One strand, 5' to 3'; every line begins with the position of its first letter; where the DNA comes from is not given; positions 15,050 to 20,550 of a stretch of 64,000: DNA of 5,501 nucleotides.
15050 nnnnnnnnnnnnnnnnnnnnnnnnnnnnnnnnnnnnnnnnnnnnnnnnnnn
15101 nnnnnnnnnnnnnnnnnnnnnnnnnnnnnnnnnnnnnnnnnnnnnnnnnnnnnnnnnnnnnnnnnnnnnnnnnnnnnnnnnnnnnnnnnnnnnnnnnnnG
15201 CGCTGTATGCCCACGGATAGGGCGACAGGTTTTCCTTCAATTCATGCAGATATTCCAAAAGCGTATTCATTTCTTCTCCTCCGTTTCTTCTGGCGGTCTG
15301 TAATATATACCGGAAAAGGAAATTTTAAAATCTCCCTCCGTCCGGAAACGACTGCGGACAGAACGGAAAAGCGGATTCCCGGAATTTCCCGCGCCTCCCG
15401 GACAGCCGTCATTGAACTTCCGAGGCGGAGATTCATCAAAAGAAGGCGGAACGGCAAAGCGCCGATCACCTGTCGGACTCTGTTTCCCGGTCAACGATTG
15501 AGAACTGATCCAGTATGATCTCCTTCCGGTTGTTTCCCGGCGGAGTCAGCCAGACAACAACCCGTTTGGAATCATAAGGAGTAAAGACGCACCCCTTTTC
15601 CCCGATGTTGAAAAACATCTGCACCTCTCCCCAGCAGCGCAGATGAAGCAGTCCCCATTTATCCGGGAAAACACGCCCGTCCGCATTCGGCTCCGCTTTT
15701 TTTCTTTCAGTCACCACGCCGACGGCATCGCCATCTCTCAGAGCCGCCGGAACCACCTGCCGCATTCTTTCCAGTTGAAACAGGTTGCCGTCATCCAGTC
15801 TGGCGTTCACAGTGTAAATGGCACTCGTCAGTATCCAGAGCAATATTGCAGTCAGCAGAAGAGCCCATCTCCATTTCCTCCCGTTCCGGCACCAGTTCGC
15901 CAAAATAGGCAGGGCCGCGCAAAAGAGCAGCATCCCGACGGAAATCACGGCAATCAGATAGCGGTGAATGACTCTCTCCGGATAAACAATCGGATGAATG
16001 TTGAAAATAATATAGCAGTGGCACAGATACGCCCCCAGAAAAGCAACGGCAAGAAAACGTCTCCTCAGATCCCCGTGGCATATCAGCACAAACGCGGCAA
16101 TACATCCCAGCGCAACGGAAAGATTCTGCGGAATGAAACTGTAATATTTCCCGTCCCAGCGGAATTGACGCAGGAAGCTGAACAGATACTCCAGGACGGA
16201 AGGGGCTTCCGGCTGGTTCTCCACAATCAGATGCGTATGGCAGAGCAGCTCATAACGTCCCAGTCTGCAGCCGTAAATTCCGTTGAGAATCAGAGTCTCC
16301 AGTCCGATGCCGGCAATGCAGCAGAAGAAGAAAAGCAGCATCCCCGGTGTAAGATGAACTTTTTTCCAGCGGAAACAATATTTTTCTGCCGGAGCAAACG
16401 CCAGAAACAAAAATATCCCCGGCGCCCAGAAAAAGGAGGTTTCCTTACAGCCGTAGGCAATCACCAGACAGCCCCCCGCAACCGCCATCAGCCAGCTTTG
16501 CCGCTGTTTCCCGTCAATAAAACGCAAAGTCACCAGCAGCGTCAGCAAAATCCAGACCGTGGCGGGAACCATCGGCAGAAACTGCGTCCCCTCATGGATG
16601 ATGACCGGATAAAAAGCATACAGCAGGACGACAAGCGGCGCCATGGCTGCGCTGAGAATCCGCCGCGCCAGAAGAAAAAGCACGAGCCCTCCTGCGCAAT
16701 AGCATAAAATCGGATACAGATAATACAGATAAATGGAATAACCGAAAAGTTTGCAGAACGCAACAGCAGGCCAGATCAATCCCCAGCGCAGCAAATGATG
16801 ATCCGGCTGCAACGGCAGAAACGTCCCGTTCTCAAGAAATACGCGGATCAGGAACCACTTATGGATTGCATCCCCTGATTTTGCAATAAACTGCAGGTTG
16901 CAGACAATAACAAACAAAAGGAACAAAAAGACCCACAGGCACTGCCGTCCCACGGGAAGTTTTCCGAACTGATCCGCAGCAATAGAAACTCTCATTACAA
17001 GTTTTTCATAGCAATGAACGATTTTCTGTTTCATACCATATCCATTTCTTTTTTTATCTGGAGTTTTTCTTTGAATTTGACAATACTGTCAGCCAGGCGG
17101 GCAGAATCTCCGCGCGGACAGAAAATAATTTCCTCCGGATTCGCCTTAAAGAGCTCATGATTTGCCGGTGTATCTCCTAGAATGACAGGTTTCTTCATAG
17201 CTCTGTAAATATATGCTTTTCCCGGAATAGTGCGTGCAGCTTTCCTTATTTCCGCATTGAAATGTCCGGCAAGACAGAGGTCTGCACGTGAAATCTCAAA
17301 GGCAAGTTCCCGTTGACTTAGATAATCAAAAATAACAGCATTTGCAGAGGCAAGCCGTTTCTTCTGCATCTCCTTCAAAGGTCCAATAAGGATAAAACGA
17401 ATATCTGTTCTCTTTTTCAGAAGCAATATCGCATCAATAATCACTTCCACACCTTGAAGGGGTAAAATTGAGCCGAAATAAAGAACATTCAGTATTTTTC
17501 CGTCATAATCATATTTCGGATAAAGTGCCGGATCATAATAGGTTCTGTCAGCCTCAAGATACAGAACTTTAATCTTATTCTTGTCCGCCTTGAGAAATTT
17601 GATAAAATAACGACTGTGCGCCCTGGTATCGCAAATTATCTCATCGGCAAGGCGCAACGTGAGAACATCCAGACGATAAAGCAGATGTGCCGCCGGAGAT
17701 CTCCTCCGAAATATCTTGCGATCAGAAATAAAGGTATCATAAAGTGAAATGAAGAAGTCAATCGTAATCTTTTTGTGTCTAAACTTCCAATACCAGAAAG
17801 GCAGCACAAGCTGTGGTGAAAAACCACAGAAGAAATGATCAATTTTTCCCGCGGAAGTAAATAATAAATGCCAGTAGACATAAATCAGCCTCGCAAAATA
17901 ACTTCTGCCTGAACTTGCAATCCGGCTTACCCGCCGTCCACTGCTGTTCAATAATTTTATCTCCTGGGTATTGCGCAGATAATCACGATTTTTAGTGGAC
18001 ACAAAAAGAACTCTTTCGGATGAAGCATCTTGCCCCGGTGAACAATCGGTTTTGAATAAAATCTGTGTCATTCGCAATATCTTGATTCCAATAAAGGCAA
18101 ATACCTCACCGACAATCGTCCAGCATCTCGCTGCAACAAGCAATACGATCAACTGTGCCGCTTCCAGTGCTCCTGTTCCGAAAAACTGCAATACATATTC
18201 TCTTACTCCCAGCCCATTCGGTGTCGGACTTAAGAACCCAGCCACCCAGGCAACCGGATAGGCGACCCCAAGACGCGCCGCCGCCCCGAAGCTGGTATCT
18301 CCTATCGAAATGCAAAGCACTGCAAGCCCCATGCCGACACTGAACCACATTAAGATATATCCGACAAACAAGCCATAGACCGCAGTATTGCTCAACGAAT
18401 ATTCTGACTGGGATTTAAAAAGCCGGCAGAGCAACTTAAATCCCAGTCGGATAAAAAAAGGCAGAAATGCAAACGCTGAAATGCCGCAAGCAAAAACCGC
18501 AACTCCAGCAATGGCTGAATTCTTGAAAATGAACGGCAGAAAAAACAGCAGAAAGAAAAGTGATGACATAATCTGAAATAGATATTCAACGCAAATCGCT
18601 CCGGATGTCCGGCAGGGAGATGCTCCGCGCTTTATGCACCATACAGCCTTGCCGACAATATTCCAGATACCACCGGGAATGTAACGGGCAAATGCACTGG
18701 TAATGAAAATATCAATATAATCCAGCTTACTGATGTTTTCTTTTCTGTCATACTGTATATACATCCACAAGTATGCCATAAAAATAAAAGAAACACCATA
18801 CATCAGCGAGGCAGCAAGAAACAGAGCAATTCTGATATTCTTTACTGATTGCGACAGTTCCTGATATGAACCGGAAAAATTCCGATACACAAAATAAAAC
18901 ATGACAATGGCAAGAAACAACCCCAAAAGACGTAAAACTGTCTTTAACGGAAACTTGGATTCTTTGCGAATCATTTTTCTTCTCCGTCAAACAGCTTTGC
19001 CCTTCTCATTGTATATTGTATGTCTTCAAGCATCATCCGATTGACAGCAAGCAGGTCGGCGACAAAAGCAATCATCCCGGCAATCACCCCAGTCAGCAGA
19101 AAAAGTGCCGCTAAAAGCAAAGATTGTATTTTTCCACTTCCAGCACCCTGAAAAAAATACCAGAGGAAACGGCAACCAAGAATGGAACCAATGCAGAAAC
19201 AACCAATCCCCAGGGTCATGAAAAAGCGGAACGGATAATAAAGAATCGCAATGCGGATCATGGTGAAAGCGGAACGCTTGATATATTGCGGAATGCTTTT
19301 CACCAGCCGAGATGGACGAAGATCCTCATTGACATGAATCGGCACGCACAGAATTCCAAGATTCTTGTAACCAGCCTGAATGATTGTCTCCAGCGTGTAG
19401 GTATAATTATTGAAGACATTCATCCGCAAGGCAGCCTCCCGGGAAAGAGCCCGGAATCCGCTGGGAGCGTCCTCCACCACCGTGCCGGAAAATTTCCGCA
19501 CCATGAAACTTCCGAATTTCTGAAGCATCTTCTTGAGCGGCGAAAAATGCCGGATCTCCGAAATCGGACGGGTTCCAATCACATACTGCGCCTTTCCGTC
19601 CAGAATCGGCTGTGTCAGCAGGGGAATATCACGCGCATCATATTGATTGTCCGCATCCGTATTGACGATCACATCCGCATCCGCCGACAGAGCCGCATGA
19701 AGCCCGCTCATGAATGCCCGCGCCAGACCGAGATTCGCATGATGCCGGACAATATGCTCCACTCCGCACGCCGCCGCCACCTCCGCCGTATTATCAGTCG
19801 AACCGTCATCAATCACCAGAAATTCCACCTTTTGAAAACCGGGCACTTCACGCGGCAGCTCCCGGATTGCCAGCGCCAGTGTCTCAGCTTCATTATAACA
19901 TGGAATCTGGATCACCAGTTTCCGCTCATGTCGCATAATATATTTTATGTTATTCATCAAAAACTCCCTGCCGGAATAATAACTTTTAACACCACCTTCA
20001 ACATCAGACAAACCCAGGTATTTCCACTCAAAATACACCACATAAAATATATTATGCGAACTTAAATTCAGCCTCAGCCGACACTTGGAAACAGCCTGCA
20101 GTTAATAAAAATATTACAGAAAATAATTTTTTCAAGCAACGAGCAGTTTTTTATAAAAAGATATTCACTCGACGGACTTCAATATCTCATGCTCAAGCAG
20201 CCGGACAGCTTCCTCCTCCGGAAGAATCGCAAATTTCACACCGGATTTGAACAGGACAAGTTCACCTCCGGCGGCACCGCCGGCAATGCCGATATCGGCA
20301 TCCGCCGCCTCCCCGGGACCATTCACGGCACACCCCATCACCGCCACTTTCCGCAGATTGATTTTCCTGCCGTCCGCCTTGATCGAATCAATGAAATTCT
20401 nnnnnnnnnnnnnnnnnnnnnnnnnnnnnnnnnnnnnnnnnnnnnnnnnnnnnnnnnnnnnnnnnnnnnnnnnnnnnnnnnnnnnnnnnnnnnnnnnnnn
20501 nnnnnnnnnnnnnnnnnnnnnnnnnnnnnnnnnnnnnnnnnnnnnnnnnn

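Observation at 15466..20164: Low-GC, translationally coupled three-gene glycosylation module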

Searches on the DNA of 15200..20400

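Call 102: search_rna_families(source=window, start=15200, end=20400, threshold=evalue, max_evalue=1)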
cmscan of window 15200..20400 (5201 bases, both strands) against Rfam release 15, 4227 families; matches with E-value up to 1: 1.
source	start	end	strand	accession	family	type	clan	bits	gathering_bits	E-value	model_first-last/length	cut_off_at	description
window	18737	18859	+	RF01664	ceN101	Gene; snRNA; snoRNA; HACA-box;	-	22.5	70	0.99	1-128/128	no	Caenorhabditis snoRNA ceN101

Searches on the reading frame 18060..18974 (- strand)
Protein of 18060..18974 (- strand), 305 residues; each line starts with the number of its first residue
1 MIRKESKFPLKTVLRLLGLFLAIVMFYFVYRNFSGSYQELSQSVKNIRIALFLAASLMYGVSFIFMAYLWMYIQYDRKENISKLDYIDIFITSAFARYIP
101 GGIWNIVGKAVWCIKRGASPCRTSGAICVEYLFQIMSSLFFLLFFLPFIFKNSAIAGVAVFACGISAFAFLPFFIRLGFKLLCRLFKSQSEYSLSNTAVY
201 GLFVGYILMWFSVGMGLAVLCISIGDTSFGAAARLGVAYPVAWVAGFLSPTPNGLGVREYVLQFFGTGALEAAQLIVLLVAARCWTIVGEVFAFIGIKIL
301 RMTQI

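Call 40: find_homologous_proteins(query=A2, max_evalue=0.00001)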
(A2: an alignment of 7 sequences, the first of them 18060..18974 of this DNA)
Query A2 (7 sequences) (305 aa, profile of the alignment): 98 proteins with E <= 0.00001 among 8000 candidates.
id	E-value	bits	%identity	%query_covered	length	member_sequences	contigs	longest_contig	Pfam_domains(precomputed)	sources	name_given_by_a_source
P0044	1.4e-139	483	35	96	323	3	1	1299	PF03706.19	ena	-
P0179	8.6e-136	470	35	97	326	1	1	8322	PF03706.19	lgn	-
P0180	4.7e-135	468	35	98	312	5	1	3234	PF03706.19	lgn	-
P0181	9.3e-134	463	35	98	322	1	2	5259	PF03706.19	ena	-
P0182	1.9e-133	462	37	92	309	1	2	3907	PF03706.19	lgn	-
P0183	2.0e-133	462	37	98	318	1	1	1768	PF03706.19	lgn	-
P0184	4.9e-133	461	36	94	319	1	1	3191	PF03706.19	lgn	-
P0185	7.3e-133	461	37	99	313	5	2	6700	PF03706.19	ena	-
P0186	1.3e-132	460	35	98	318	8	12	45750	PF03706.19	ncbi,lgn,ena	-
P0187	1.6e-132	459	37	97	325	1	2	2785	PF03706.19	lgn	-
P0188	2.7e-132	459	36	94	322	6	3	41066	PF03706.19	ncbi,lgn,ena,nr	ncbi:MAG: flippase-like domain-containing protein [Lachnospiraceae bacterium]|nr:flippase-like domai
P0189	1.4e-131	456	34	94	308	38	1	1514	PF03706.19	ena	-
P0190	3.6e-131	455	38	91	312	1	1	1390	PF03706.19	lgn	-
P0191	5.5e-131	454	35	95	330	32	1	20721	PF03706.19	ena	-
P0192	6.4e-131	454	36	98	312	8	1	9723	PF03706.19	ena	-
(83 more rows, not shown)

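Call 42: find_encoding_contigs(protein=P0188, flank=8000, max_places=3)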
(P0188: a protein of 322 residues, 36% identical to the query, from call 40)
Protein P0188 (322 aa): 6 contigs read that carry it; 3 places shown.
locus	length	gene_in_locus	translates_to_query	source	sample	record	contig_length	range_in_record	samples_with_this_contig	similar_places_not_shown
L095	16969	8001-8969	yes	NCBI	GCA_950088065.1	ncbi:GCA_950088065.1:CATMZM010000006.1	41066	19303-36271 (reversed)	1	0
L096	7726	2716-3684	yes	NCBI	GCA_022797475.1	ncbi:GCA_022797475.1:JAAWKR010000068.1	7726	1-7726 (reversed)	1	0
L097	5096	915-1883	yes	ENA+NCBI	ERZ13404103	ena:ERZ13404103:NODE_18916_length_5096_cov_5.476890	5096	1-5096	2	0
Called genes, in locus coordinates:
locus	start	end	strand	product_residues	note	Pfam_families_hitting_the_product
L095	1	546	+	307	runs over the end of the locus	PF02353:CMAS (weak), PF13489:Methyltransf_23 (weak), PF08241:Methyltransf_11, PF08242:Methyltransf_12, PF13649:Methyltransf_25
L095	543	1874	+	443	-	-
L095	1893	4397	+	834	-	PF00535:Glycos_transf_2, PF10111:Glyco_tranf_2_2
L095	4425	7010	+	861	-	-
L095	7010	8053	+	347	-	PF00535:Glycos_transf_2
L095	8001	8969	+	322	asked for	PF03706:LPG_synthase_TM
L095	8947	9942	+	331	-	PF00534:Glycos_transf_1, PF13692:Glyco_trans_1_4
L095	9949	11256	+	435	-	PF03446:NAD_binding_2 (faint), PF03721:UDPG_MGDP_dh_N, PF00984:UDPG_MGDP_dh, PF03720:UDPG_MGDP_dh_C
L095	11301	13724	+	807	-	PF07538:ChW (weak), PF05257:CHAP, PF07538:ChW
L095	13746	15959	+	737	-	PF02368:Big_2, PF07538:ChW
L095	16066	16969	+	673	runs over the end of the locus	PF07538:ChW, PF19127:Choline_bind_3 (faint), PF03734:YkuD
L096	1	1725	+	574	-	?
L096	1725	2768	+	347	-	PF00535:Glycos_transf_2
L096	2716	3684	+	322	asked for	PF03706:LPG_synthase_TM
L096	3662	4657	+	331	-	PF00534:Glycos_transf_1, PF13692:Glyco_trans_1_4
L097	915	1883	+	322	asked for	PF03706:LPG_synthase_TM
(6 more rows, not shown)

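Call 92: search_protein_families(library=ncbifam, proteins=[L095:4425-7007:+], max_evalue=1)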
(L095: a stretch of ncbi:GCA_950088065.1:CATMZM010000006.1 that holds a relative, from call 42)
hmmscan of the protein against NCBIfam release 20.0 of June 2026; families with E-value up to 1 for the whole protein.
L095:4425-7007:+ (861 aa): 0 families
